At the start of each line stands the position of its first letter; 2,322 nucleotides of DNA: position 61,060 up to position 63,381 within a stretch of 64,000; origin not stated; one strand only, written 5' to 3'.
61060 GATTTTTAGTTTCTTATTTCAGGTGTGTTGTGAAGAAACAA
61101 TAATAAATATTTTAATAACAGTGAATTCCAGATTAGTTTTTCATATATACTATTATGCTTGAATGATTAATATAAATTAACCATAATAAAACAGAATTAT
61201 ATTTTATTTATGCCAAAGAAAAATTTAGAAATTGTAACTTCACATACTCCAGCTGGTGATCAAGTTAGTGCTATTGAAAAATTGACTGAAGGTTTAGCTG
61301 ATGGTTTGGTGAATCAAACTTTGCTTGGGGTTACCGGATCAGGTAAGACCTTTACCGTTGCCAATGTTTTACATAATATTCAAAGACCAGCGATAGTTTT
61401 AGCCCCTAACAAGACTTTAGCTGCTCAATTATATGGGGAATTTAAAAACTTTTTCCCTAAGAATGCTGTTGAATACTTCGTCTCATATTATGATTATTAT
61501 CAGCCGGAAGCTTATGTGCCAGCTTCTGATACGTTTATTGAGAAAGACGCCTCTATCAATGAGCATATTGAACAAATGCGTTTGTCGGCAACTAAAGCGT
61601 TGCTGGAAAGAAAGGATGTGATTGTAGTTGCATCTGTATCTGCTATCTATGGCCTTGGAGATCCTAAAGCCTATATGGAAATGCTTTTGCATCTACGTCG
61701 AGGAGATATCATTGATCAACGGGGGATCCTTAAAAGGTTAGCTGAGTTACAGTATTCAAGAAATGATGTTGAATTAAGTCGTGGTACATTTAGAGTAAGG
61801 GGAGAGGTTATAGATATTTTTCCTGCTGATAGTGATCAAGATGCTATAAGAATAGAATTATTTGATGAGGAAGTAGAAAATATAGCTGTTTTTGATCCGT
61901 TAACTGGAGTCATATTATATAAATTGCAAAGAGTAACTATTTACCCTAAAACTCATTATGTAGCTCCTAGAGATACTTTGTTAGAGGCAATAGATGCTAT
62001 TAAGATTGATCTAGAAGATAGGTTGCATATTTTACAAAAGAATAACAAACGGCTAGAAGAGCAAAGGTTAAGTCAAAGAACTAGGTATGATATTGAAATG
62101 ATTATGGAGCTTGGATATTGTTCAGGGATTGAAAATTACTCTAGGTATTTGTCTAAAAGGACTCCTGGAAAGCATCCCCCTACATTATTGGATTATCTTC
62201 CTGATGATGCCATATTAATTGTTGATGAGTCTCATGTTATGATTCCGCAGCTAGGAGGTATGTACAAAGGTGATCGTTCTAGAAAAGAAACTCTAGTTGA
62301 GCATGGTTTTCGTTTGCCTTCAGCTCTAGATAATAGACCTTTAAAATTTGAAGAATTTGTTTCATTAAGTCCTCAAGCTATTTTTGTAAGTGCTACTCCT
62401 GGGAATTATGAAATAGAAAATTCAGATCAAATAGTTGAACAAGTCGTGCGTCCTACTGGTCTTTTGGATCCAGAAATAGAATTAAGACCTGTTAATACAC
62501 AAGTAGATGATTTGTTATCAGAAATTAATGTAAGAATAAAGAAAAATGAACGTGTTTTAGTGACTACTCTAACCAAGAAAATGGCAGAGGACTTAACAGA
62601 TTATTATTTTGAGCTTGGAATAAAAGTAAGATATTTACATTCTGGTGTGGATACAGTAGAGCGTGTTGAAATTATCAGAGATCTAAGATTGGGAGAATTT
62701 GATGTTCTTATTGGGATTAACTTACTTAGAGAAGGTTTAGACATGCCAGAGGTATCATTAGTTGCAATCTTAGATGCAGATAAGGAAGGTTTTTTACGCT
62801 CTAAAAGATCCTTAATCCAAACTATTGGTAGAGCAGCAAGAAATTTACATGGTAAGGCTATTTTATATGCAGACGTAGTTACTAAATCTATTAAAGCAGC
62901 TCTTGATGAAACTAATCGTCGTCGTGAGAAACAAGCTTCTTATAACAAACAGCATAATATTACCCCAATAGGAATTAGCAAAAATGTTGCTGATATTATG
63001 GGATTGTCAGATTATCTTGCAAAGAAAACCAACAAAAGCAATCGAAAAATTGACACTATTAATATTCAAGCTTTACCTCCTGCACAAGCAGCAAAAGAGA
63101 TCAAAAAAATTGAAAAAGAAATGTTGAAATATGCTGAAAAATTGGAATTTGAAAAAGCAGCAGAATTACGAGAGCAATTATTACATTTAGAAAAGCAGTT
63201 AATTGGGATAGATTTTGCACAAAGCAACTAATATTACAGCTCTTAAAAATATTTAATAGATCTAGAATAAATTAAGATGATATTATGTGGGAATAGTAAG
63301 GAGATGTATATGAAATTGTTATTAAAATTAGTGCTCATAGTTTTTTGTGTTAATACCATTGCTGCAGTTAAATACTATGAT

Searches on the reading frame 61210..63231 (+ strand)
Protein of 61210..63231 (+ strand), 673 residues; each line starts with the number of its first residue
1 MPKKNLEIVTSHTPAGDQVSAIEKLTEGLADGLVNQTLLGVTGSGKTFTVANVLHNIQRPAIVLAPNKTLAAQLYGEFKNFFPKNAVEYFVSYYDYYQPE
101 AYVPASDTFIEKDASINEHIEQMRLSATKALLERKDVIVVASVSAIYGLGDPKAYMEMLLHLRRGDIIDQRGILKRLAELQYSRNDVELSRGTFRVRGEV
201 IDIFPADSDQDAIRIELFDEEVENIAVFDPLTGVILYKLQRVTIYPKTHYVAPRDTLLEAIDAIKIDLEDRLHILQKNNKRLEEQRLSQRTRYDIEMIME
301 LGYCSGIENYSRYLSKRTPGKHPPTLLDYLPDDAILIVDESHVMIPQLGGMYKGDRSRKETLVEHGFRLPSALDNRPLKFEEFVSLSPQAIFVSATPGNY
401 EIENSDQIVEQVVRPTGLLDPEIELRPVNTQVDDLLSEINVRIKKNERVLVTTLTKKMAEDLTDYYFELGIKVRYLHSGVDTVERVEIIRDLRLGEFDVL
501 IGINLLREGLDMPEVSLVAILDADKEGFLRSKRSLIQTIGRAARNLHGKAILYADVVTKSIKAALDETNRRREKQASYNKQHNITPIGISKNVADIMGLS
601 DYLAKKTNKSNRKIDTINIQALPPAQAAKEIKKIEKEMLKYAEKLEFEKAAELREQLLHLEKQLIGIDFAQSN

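Call 90: search_protein_families(library=pfam, proteins=[window:61210-63231:+], max_evalue=0.00001)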
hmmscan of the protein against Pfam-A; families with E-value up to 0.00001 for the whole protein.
window:61210-63231:+ (673 aa): 6 families
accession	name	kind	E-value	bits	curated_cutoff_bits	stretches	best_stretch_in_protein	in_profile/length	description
PF17757.6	UvrB_inter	-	5.6e-33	113.3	22.9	1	160-250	1-91/91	UvrB interaction domain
PF00271.37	Helicase_C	-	2.8e-20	73.1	23.5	1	435-545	6-109/110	Helicase conserved C-terminal domain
PF12344.14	UvrB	-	3.9e-19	68.6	27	1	552-593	1-42/43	Ultra-violet resistance protein B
PF04851.21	ResIII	-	3.5e-10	40.5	22.5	1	17-88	7-83/164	Type III restriction enzyme, res subunit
PF00270.35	DEAD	-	8.3e-08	32.6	26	0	18-86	4-73/167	DEAD/DEAH box helicase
PF02151.25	UVR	-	1.5e-07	31.3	21.5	1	629-663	2-36/36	UvrB/uvrC motif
